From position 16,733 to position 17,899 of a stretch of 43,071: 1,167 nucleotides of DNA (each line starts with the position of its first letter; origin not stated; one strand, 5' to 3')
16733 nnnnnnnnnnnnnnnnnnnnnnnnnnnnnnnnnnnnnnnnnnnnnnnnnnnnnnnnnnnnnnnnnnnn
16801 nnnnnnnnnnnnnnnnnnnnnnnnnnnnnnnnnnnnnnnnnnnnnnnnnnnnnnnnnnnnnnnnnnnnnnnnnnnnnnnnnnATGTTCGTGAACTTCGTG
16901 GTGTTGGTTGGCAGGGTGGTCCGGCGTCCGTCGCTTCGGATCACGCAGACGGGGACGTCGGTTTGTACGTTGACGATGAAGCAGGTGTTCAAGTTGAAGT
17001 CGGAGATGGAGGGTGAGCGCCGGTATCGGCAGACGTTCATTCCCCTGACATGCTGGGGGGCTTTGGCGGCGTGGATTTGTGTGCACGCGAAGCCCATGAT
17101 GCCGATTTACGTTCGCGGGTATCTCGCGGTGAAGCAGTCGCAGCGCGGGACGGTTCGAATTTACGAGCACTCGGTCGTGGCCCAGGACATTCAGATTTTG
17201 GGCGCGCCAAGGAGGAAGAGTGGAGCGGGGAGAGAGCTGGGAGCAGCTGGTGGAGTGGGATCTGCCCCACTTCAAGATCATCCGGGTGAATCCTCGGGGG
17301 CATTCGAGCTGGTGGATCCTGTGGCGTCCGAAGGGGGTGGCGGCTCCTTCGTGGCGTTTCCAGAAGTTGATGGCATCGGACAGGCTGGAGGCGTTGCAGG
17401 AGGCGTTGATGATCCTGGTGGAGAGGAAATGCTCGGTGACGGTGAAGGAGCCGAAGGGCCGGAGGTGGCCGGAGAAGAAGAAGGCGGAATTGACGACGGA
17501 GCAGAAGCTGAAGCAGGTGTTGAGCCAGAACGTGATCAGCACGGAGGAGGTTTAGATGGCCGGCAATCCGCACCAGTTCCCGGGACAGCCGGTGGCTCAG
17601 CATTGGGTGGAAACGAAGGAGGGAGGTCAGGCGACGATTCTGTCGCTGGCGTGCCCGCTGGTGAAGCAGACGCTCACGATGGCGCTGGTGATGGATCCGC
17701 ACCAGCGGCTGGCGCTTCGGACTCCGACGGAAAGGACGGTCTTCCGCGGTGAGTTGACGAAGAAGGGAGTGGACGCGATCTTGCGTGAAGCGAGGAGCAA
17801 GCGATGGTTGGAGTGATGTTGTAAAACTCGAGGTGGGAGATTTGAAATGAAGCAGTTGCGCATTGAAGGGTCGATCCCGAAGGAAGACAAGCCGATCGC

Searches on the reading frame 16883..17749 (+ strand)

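Call 41: search_protein_families(library=pfam, proteins=[window:16883-17749:+], max_evalue=0.001)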
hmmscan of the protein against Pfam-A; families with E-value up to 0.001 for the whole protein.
window:16883-17749:+ (289 aa): 1 family
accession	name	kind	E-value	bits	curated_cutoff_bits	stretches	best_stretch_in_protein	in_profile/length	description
PF00436.31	SSB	-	1.8e-12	47.6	26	1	3-106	1-104/104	Single-strand binding protein family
